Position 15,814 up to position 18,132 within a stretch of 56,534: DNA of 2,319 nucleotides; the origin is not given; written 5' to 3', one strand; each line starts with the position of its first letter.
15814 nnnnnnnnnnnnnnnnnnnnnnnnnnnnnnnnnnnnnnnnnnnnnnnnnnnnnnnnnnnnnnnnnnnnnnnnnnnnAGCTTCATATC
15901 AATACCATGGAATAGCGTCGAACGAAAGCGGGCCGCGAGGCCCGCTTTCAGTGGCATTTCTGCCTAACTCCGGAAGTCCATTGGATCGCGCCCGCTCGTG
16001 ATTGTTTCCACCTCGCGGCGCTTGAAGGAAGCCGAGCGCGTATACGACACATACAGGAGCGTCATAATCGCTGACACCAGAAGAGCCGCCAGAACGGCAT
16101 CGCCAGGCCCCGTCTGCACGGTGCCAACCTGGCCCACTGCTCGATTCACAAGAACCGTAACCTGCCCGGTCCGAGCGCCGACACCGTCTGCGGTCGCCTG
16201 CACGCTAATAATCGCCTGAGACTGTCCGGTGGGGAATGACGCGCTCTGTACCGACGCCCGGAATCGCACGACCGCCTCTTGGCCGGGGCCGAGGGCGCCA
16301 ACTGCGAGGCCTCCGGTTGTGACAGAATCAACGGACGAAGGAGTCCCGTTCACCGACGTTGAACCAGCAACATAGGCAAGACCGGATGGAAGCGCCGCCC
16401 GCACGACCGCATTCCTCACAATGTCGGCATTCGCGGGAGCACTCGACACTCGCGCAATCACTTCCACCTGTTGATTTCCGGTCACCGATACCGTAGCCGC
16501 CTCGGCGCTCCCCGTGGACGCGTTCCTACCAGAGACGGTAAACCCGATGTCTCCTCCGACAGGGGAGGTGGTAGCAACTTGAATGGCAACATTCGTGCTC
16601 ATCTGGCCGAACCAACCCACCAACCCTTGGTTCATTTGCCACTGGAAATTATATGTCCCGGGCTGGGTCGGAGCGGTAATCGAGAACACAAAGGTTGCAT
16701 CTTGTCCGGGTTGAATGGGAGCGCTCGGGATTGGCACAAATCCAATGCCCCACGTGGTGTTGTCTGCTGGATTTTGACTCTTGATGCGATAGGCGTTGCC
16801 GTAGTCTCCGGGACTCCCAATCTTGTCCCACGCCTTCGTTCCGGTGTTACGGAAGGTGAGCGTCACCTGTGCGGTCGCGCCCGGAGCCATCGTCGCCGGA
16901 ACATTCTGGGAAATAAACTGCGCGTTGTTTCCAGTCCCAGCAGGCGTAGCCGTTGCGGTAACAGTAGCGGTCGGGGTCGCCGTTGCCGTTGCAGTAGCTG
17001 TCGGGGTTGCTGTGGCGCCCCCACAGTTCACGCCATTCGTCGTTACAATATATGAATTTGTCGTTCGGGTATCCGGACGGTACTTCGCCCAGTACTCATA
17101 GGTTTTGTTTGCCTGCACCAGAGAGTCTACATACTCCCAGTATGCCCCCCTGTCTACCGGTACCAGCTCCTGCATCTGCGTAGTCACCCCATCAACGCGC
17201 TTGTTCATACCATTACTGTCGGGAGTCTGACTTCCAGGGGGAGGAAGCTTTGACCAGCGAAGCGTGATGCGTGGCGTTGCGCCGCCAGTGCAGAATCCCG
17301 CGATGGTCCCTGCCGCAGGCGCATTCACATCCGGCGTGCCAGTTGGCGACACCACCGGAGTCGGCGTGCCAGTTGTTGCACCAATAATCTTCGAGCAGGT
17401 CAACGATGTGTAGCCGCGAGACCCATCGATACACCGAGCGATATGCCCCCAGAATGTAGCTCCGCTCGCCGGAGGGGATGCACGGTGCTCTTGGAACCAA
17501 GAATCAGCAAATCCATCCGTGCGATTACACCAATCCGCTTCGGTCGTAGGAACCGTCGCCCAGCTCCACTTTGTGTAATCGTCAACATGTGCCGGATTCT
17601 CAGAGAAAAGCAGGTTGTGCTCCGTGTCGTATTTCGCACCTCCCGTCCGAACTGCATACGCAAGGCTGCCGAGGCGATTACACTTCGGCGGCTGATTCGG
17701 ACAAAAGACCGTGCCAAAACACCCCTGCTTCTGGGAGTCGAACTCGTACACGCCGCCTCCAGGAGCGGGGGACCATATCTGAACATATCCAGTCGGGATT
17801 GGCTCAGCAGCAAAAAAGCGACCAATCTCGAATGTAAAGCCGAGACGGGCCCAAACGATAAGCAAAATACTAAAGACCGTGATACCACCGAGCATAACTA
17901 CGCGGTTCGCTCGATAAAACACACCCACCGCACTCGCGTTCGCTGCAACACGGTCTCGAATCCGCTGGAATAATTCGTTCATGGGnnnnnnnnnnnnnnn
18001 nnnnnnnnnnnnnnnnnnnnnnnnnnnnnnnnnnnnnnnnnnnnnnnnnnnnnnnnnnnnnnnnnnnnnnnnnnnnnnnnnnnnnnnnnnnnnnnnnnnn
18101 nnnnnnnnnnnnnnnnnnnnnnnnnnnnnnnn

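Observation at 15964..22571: Conserved N-terminal anchor motif GF(S/T)(L/F)(E/D)x x(R/K)FFA(A/C)(E/T) in four consecutive proteins: a prepilin-like sequence placed after, not before, the hydrophobic helix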

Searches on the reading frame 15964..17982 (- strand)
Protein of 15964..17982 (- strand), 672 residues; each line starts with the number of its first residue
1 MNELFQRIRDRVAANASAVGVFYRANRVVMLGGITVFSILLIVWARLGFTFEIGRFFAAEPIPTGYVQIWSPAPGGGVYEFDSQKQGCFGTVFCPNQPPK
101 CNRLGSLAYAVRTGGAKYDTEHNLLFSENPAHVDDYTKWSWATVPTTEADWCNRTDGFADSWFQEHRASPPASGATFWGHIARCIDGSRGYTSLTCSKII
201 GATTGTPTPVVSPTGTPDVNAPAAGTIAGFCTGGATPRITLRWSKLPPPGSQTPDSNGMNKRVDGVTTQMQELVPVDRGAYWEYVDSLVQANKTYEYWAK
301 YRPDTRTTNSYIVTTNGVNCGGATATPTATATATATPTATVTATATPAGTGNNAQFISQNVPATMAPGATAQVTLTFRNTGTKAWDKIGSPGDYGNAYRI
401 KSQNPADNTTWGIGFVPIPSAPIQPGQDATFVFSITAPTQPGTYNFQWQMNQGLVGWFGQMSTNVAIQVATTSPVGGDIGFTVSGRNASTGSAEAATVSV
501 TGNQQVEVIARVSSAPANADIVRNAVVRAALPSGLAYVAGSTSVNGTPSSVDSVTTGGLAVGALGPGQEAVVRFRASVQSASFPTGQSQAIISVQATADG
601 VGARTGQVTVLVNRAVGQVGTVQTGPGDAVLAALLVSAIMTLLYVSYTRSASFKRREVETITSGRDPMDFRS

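Call 3: search_protein_families(library=pfam, proteins=[window:15964-17982:-], max_evalue=0.01)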
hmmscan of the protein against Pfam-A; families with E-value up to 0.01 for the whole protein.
window:15964-17982:- (672 aa): 1 family
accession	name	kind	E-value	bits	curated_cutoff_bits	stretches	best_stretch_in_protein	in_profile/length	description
PF16158.11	N_BRCA1_IG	-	2.2e-07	31.8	28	1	364-460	7-100/108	Ig-like domain from next to BRCA1 gene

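Call 4: search_protein_families(library=ncbifam, proteins=[window:15964-17982:-], max_evalue=0.01)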
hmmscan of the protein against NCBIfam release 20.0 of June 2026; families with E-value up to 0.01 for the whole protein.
window:15964-17982:- (672 aa): 1 family
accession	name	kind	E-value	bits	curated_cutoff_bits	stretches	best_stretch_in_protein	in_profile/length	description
TIGR01451.2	B_ant_repeat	repeat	0.00042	20.3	24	0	520-547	26-53/53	DUF11 type repeat protein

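Call 11: find_homologous_proteins(query=window:15964-17982:-, max_evalue=0.001)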
Query window:15964-17982:- (672 aa): 57 proteins with E <= 0.001 among 8000 candidates.
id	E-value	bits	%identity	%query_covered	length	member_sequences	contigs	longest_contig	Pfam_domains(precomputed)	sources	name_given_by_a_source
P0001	0.0e+0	1398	92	100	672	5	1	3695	PF16158.12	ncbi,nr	ncbi:MAG: hypothetical protein IT405_03540 [Candidatus Yanofskybacteria bacterium]|nr:hypothetical p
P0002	0.0e+0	1199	77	100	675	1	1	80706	PF16158.12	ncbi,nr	ncbi:MAG: hypothetical protein IT406_02115 [Candidatus Yanofskybacteria bacterium]|nr:hypothetical p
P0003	1.1e-152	528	52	18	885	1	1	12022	PF16353.12,PF25300.1,PF06280.19,PF17957.8,PF16116.11,PF07705.18,PF16158.12,PF23619.2,PF10633.16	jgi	jgi:alkylated DNA repair dioxygenase AlkB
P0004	3.7e-131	457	50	17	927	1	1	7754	PF10989.14,PF21633.4,PF16116.11,PF07705.18,PF16158.12,PF23619.2,PF25023.2,PF06951.17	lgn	-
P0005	1.2e-125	439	42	22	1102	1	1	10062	PF10989.14,PF16116.11,PF02018.24,PF07705.18,PF16158.12,PF10633.16,PF27624.1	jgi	jgi:RHS repeat-associated protein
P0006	2.2e-117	412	45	22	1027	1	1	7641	PF24544.2,PF10989.14,PF00207.29,PF13287.13,PF16158.12,PF23619.2,PF14310.13,PF13473.13,PF16116.11,PF13290.14,PF07705.18,PF10633.16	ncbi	ncbi:MAG: NBR1-Ig-like domain-containing protein, partial [Pseudomonadota bacterium]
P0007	2.1e-116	408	45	18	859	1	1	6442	PF07705.18,PF16158.12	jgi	jgi:predicted secreted protein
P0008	2.3e-108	382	52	18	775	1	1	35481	PF24544.2,PF10989.14,PF16116.11,PF07705.18,PF16158.12,PF25023.2,PF10633.16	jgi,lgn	jgi:RHS repeat-associated protein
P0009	4.3e-108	381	42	22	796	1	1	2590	PF07495.20,PF10989.14,PF13473.13,PF07705.18,PF16158.12,PF05345.19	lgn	-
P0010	1.4e-92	330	58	29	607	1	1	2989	-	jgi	-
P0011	6.6e-91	324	48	19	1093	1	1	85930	PF00413.31,PF10989.14,PF13473.13,PF07705.18,PF16158.12,PF05345.19,PF00041.28,PF27624.1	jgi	jgi:hypothetical protein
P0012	2.1e-74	270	58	29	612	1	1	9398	PF00801.27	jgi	jgi:uncharacterized repeat protein (TIGR01451 family)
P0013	7.2e-73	264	36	28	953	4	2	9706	PF00207.29,PF07705.18,PF16158.12,PF23619.2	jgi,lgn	jgi:hypothetical protein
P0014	1.0e-70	257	57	29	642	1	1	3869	-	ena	-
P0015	1.1e-70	257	45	20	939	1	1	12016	PF01839.30,PF13517.13,PF10528.15,PF16158.12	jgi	jgi:hypothetical protein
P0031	2.0e-39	154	58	19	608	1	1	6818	PF16158.12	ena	-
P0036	5.1e-36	143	59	18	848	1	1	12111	PF00150.25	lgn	-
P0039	3.4e-29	120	58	10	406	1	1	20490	PF27854.1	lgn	-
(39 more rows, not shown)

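Call 29: find_encoding_contigs(protein=P0036, flank=6000, max_places=3)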
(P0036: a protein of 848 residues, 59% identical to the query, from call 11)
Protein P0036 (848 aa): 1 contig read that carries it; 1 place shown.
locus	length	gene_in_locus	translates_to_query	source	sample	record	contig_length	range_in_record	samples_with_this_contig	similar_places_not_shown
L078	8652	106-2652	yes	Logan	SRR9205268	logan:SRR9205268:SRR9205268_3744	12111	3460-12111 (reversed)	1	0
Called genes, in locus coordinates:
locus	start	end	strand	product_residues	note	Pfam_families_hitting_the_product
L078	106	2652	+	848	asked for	PF00150:Cellulase (faint)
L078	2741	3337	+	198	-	-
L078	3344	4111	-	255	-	PF00226:DnaJ, PF01556:DnaJ_C (weak), PF00684:DnaJ_CXXCXGXG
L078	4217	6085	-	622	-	PF00012:HSP70, PF06723:MreB_Mbl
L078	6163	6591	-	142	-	PF00011:HSP20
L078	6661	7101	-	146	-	PF01025:GrpE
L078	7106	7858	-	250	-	PF01628:HrcA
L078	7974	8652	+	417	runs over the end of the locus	PF01566:Nramp, PF10066:DUF2304 (weak)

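Call 30: find_encoding_contigs(protein=P0031, flank=6000, max_places=3)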
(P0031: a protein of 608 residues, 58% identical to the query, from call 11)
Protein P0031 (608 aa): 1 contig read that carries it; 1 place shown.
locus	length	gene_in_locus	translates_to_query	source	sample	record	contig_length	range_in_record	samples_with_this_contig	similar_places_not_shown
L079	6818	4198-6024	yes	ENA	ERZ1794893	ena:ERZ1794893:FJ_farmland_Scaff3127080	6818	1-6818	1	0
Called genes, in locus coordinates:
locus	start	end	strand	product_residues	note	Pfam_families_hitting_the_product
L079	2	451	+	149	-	?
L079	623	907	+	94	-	PF00166:Cpn10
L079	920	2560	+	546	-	PF00118:Cpn60_TCP1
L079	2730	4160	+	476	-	-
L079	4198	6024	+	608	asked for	PF16158:N_BRCA1_IG (weak)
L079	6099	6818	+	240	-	?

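Call 67: search_protein_families(library=pfam, proteins=[P0039, P0012, P0036, P0031], max_evalue=0.01)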
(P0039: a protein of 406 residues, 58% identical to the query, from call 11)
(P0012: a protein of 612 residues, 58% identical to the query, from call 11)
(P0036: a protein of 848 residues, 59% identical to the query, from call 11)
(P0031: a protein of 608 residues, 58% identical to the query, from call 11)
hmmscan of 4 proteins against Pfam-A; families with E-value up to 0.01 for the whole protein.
P0039 (406 aa): 0 families

P0012 (612 aa): 2 families
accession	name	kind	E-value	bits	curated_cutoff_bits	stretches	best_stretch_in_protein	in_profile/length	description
PF00801.26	PKD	-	7.2e-06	26.3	23.5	1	142-211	14-68/80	PKD domain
PF18911.6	PKD_4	-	4.9e-05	23.7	27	1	154-212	23-72/85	PKD domain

P0036 (848 aa): 2 families
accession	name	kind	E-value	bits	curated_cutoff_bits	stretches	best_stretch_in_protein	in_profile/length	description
PF00150.24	Cellulase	-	5.8e-07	29.7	23.5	1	204-367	108-256/272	Cellulase (glycosyl hydrolase family 5)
PF16158.11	N_BRCA1_IG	-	6.8e-05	23.8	28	1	465-561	8-100/108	Ig-like domain from next to BRCA1 gene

P0031 (608 aa): 2 families
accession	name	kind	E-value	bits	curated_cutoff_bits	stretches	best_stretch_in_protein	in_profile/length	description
PF16158.11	N_BRCA1_IG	-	2.6e-06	28.4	28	1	486-588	6-104/108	Ig-like domain from next to BRCA1 gene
PF00150.24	Cellulase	-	2.7e-05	24.2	23.5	1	120-407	17-270/272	Cellulase (glycosyl hydrolase family 5)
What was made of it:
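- Tried and rejected: P0039 carries a precomputed Pfam hit, PF27854, that is absent from the local Pfam copy (call 67).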

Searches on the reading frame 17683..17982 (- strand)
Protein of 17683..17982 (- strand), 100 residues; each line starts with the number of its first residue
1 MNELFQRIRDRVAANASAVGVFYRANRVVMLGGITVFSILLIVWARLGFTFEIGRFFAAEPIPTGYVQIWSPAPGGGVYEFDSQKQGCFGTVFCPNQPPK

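Call 52: predict_structure(alignment_id=A5)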
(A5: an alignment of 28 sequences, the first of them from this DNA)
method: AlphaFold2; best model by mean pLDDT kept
length: 100 residues; sequences in the alignment: 28
mean_pLDDT: 69.9   pTM: 0.38
mean pLDDT of the five models: 69.9, 68.5, 68.3, 67.4, 66.9
residues with pLDDT >= 90: 29; 70-90: 21; 50-70: 18; < 50: 32
segments of 3 or more residues with pLDDT < 50: 68-72, 74-82, 84-87, 89-98
pLDDT, mean of each block of 10 residues (from residue 1): 89 89 88 96 87 62 50 45 48 45
secondary structure, 60 per line:
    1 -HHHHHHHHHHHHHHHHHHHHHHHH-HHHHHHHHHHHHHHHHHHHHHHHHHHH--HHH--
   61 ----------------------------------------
elements in order: H2-25 H27-53
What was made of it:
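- The cytoplasmic N-terminal segments are long and conserved, and in E are predicted helical over residues 2-25 (call 52).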

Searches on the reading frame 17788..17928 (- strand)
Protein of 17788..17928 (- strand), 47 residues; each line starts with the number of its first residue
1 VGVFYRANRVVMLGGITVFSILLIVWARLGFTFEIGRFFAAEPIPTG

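Call 8: find_homologous_proteins(query=A2, max_evalue=10)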
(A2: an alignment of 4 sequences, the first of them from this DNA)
Query A2 (4 sequences): 3 candidates shared short words with the query, none scored E <= 10.
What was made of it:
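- Tried and rejected: Searching the 5.8-billion-protein index with the short 4-sequence leader alignment found nothing (call 8).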

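Call 22: search_protein_representatives(alignment_id=A3)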
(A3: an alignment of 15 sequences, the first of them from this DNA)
Query: 15 sequences, 44 profile positions. Proteins with E-value up to 0.001 (for the whole library): 105; up to 1e-10: 25; up to 1e-30: 0. The best 105 are listed.
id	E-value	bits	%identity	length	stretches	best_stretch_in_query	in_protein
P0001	1.2e-17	79.6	-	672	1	1-43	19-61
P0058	4.0e-17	78.0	-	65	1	2-44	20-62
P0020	2.6e-16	75.4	-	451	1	1-43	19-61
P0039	3.4e-16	75.0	-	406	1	2-43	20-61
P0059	7.4e-16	73.9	-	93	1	2-43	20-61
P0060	3.8e-15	71.7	-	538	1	3-42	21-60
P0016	5.0e-15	71.3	-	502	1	2-42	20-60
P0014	1.1e-14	70.2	-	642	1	1-43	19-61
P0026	1.4e-14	69.9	-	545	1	2-44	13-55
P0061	1.5e-14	69.8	-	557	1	1-43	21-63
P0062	2.3e-14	69.1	-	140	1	3-40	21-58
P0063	4.9e-14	68.1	-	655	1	3-43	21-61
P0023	5.4e-14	68.0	-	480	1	2-43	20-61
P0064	8.8e-14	67.3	-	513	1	2-43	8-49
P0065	9.3e-14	67.2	-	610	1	1-40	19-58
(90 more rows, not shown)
